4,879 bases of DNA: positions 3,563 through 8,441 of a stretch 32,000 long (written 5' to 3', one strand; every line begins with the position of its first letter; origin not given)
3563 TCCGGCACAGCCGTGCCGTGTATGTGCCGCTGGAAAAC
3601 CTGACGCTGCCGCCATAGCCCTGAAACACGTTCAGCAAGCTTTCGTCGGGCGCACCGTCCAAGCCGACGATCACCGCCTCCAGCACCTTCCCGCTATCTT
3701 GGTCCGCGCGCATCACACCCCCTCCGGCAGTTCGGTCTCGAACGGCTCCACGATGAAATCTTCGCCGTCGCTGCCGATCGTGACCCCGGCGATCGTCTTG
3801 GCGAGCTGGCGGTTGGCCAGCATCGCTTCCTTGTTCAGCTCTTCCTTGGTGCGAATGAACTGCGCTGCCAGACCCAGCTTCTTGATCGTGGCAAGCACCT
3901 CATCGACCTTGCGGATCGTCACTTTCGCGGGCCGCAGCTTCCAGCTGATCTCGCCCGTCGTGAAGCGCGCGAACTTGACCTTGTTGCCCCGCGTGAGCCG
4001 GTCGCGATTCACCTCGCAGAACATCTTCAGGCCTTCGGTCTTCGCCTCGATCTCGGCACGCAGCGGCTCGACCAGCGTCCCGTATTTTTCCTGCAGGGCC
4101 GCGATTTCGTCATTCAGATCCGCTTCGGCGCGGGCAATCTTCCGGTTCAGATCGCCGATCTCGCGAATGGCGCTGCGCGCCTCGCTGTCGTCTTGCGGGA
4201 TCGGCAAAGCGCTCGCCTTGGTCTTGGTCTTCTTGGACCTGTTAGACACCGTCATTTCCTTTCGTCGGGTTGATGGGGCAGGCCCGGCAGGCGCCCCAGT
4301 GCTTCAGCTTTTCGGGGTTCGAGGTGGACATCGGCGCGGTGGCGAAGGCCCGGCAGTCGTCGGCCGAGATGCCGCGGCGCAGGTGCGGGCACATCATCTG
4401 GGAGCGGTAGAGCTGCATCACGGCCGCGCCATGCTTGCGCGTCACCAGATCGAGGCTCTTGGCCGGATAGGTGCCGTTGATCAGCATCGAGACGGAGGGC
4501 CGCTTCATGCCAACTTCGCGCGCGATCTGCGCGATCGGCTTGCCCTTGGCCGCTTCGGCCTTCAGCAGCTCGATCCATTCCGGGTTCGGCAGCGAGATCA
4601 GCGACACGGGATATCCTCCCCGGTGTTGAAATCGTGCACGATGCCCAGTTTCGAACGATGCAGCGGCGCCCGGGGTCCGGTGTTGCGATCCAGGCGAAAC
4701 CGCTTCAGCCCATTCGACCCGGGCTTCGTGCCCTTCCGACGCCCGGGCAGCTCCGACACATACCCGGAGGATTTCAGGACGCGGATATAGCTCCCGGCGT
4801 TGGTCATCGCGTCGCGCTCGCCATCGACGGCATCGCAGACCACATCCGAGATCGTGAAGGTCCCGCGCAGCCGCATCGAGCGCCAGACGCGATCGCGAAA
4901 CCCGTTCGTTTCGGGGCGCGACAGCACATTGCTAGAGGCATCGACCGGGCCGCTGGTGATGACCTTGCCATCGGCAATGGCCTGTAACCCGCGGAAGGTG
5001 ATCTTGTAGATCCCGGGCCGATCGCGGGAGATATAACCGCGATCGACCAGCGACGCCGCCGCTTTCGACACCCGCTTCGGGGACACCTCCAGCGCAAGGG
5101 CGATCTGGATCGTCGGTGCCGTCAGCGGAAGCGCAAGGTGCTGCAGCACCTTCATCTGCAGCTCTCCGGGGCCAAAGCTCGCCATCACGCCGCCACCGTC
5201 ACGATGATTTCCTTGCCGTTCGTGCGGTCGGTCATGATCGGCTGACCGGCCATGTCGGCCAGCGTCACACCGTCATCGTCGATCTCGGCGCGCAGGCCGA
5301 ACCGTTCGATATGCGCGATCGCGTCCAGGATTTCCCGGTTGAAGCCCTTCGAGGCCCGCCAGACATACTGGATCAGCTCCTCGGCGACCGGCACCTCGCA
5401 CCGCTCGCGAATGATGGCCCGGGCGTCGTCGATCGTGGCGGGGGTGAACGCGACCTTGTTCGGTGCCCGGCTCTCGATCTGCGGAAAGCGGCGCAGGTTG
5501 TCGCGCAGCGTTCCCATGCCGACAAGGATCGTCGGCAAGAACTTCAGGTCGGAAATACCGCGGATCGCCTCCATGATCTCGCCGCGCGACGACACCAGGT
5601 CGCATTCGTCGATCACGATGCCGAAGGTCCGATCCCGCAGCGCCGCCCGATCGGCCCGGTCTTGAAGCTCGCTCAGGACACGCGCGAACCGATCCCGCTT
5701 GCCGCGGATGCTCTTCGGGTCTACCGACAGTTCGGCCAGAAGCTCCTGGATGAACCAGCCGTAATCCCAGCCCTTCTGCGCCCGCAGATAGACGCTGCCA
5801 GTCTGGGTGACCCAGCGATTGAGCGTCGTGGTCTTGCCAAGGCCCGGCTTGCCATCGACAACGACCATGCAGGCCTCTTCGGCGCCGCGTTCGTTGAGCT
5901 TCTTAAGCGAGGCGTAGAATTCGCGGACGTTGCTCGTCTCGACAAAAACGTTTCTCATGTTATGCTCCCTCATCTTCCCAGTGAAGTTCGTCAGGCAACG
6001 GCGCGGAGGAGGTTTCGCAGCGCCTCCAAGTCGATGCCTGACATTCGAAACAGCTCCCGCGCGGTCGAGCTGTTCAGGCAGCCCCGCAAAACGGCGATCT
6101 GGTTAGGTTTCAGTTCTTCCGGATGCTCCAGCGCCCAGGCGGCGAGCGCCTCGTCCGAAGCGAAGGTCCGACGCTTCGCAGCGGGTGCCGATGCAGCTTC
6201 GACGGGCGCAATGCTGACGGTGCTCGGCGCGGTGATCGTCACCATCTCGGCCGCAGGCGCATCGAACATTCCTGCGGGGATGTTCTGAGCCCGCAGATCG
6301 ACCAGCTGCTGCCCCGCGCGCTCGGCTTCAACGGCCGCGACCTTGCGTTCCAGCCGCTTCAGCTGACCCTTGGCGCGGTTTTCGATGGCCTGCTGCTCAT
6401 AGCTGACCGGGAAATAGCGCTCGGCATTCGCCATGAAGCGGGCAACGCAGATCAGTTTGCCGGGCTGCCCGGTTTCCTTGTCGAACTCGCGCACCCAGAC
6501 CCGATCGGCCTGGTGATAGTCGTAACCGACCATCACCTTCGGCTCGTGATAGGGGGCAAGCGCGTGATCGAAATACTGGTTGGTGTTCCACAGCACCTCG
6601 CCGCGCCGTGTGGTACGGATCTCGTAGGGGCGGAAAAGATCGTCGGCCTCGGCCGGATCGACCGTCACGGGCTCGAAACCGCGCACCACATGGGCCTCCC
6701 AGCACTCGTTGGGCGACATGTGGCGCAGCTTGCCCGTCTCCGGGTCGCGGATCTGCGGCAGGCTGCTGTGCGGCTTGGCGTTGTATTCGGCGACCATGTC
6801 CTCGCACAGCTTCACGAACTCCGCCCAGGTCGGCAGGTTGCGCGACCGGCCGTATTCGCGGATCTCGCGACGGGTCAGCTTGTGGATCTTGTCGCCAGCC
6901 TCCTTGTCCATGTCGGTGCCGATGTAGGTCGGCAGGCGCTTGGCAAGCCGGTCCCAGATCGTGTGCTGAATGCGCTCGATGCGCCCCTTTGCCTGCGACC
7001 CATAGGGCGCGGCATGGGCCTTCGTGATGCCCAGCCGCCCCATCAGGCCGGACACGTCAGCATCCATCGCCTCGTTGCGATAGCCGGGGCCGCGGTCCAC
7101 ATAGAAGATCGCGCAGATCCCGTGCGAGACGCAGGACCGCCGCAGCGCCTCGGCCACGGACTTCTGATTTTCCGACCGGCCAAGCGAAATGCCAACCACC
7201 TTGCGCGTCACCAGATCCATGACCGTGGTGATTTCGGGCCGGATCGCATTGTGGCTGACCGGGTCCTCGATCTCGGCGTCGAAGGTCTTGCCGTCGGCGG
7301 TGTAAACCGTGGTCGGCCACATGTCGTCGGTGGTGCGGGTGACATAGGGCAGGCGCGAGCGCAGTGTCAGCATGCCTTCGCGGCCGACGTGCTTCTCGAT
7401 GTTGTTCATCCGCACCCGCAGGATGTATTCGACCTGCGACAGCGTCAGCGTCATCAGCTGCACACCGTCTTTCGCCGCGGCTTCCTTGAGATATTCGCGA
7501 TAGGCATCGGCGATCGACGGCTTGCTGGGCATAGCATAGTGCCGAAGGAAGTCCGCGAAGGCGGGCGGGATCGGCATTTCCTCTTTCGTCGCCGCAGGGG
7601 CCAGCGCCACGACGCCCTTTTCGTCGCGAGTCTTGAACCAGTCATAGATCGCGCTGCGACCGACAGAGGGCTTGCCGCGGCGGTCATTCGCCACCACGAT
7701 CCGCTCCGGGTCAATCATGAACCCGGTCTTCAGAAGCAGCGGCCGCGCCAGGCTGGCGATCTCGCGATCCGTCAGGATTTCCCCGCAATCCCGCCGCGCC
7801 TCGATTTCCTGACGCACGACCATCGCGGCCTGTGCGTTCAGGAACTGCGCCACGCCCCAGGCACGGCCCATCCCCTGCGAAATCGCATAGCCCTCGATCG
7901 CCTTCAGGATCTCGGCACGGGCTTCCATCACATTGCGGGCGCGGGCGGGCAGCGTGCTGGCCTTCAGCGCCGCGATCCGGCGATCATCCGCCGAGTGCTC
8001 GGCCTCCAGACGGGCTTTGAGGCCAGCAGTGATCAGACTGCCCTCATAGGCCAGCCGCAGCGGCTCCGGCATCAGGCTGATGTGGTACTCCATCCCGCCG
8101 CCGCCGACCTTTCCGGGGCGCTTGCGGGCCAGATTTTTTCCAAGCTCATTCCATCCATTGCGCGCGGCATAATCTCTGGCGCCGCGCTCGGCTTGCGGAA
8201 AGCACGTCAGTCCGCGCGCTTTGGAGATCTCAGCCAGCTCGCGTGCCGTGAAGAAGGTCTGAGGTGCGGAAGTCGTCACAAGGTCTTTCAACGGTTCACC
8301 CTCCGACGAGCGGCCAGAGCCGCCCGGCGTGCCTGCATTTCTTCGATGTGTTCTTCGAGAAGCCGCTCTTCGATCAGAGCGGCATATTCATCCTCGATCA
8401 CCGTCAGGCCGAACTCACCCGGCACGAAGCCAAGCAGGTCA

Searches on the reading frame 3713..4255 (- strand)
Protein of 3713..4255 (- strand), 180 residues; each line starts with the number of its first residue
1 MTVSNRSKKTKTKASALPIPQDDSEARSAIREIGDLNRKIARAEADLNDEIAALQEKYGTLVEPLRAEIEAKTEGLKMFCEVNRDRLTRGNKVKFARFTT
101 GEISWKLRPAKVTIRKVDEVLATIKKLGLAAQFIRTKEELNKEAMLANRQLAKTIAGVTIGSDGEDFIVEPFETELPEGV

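Call 8: search_protein_families(library=pfam, proteins=[window:3713-4255:-], max_evalue=0.01)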
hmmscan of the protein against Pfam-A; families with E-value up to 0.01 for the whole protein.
window:3713-4255:- (180 aa): 2 families
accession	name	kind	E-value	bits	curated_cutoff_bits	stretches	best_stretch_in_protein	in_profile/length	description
PF07352.17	Phage_Mu_Gam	-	1.6e-40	138.9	28.3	1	24-171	2-149/149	Bacteriophage Mu Gam like protein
PF17540.7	DUF5457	-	0.0088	16.5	25.2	0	91-123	18-50/89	Family of unknown function (DUF5457)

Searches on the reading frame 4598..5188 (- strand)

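Call 8: search_protein_families(library=pfam, proteins=[window:4598-5188:-], max_evalue=0.01)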
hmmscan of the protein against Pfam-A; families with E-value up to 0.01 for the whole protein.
window:4598-5188:- (196 aa): 1 family
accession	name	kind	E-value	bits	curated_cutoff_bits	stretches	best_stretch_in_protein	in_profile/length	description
PF12802.13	MarR_2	-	0.0056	17.3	27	0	28-55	25-52/61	MarR family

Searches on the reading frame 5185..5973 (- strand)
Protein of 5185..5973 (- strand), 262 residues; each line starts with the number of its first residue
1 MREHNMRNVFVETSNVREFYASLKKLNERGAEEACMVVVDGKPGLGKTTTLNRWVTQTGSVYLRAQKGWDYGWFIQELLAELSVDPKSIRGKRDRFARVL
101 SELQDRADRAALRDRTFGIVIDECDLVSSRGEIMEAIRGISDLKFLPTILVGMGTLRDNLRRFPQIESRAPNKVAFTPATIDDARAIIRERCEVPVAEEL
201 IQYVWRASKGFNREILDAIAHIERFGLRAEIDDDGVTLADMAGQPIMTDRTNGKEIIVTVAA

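Call 8: search_protein_families(library=pfam, proteins=[window:5185-5973:-], max_evalue=0.01)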
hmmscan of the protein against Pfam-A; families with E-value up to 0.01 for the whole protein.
window:5185-5973:- (262 aa): 4 families
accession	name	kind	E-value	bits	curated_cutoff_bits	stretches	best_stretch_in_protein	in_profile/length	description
PF13401.12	AAA_22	-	1.9e-11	44.8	27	1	35-159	6-129/130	AAA domain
PF05621.17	TniB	-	0.001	19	22.4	0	11-169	11-178/189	Bacterial TniB protein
PF13191.12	AAA_16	-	0.0013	19.7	32.6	0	30-128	20-145/167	AAA ATPase domain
PF13671.12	AAA_33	-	0.0039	17.9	27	1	36-123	1-77/143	AAA domain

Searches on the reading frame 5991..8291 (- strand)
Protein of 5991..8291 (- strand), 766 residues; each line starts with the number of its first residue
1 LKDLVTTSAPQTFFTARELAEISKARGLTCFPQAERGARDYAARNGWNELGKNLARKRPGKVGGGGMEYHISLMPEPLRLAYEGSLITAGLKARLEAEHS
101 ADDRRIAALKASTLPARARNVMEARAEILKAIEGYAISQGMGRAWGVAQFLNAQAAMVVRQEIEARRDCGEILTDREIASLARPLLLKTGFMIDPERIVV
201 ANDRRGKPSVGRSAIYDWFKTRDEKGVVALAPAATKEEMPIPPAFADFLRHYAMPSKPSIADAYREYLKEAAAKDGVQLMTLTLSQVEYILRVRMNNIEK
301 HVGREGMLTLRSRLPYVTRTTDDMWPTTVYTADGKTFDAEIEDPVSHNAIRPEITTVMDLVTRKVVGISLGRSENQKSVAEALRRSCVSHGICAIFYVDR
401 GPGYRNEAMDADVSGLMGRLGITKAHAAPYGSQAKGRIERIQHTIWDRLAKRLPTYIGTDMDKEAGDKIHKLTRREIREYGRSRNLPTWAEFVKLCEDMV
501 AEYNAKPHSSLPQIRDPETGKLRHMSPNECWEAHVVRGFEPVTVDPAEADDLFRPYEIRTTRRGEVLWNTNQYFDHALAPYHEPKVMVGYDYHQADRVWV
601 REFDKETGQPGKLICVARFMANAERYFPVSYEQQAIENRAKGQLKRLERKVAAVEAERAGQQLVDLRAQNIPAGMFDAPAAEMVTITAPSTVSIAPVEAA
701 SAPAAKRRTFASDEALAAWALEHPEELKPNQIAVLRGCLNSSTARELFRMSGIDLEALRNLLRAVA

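Call 8: search_protein_families(library=pfam, proteins=[window:5991-8291:-], max_evalue=0.01)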
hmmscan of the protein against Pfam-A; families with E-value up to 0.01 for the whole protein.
window:5991-8291:- (766 aa): 3 families
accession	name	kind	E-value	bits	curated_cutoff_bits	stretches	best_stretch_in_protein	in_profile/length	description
PF09299.17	Mu-transpos_C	-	5.1e-16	58.8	21.7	1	550-605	1-56/61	Mu transposase, C-terminal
PF02316.22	HTH_Tnp_Mu_1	-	2.4e-06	28.4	23.3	1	24-132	2-108/134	Mu DNA-binding domain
PF00665.32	rve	-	2.5e-05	24.9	32.6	1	351-430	23-100/102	Integrase core domain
